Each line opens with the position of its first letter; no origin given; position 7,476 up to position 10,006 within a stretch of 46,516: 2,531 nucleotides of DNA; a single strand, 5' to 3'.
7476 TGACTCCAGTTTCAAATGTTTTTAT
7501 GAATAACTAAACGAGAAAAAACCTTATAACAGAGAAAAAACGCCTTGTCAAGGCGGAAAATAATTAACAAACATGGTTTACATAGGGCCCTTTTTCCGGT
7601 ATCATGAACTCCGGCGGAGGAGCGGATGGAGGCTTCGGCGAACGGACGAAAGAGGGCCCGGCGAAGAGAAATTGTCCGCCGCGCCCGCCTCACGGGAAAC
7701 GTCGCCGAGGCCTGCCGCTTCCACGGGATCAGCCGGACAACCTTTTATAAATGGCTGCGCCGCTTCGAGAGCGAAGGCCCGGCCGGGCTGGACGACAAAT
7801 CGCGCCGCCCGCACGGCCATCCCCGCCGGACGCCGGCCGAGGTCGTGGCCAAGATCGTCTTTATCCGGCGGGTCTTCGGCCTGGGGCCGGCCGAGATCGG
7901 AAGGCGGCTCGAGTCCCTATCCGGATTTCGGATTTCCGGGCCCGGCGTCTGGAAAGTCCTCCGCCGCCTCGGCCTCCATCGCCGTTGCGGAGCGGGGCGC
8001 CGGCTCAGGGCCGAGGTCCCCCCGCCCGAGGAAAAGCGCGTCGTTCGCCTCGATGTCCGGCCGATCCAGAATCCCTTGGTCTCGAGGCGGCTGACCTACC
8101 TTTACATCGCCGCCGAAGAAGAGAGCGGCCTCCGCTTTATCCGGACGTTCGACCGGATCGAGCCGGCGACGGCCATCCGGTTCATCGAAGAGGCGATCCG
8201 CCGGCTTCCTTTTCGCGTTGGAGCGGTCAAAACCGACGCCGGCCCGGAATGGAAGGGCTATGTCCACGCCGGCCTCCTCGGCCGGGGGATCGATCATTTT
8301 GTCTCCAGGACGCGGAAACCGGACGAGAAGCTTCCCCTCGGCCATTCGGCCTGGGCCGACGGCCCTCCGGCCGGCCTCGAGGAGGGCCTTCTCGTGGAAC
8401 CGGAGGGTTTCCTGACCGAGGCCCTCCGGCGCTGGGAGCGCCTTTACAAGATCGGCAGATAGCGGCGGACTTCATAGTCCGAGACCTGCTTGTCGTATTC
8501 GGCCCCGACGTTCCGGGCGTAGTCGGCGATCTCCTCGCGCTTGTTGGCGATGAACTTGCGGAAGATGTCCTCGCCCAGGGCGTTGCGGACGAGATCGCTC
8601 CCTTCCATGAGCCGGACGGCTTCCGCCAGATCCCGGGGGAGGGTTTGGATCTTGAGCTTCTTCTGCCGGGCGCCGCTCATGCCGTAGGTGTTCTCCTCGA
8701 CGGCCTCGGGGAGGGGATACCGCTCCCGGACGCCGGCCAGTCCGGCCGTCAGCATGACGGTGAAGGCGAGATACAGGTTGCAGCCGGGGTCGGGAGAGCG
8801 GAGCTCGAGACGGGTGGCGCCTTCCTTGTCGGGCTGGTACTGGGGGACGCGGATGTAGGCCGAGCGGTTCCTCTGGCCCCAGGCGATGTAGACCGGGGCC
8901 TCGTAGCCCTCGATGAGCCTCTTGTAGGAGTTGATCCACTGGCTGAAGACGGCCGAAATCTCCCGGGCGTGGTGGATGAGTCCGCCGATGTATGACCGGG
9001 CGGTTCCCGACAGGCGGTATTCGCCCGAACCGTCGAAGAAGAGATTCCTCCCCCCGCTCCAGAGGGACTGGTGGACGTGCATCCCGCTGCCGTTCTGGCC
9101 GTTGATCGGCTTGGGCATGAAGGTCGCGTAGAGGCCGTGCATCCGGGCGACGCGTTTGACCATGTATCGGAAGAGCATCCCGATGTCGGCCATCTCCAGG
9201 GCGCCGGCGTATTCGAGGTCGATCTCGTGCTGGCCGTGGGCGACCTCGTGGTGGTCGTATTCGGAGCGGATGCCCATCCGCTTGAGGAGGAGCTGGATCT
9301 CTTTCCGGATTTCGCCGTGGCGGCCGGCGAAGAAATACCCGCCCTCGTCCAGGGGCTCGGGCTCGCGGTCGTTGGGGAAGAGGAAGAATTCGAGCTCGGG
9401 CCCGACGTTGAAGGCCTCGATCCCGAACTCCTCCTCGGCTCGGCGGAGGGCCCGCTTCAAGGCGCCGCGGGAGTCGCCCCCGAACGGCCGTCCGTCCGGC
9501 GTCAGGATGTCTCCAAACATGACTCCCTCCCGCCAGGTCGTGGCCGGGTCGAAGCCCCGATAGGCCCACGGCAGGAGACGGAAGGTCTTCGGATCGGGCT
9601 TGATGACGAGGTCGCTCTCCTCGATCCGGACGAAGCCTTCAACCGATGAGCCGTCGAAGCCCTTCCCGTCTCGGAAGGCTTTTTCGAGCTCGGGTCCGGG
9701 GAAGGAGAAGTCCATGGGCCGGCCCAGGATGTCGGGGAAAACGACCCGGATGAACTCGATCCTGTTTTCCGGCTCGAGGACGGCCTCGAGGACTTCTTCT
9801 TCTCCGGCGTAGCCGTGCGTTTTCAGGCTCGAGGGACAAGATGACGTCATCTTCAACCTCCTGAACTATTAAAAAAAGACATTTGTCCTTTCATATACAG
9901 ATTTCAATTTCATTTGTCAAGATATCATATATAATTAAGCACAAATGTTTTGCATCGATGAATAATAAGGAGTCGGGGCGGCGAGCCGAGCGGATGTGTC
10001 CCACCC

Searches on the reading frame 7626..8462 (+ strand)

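Call 35: search_protein_families(library=pfam, proteins=[window:7626-8462:+], max_evalue=0.00001)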
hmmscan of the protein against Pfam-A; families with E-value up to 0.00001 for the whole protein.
window:7626-8462:+ (278 aa): 6 families
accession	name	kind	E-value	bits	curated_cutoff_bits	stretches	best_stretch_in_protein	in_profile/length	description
PF13518.12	HTH_28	-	1.2e-15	57.8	25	1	12-63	1-52/52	Helix-turn-helix domain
PF13551.12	HTH_29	-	1.9e-14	53.9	28.1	1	15-72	3-61/64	Winged helix-turn helix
PF13565.12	HTH_32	-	2.1e-11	44.6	33.7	1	39-112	1-73/73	Homeodomain-like domain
PF13384.12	HTH_23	-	2.7e-09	37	24.6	1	9-55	3-49/50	Homeodomain-like domain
PF13011.12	LZ_Tnp_IS481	-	7e-09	36.3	22.2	1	26-82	28-84/85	leucine-zipper of insertion element IS481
PF01527.26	HTH_Tnp_1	-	5.1e-06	27.1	24.1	0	13-58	12-57/75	Transposase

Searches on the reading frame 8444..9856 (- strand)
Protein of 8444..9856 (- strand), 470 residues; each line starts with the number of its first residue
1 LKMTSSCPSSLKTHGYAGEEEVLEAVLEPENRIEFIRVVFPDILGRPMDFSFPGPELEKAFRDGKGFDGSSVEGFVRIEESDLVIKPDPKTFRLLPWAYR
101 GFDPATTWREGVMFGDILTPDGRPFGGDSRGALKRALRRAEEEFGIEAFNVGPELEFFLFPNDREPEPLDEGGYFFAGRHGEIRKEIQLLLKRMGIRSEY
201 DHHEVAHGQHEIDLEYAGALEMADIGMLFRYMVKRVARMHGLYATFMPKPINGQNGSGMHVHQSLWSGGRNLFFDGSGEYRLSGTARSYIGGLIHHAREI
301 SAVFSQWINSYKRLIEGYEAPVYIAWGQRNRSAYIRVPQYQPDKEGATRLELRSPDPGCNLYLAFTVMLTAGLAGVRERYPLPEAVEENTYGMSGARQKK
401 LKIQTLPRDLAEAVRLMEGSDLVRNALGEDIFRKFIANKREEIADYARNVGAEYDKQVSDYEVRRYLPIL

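Call 22: search_protein_families(library=pfam, proteins=[window:8444-9856:-], max_evalue=0.00001)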
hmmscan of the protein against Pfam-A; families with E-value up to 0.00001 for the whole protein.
window:8444-9856:- (470 aa): 2 families
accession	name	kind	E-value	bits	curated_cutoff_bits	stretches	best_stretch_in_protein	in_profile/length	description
PF00120.29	Gln-synt_C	-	2.2e-112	376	24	1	127-450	2-336/344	Glutamine synthetase, catalytic domain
PF03951.24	Gln-synt_N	-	1.4e-20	73.1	33.4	1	33-99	2-69/82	Glutamine synthetase, beta-Grasp domain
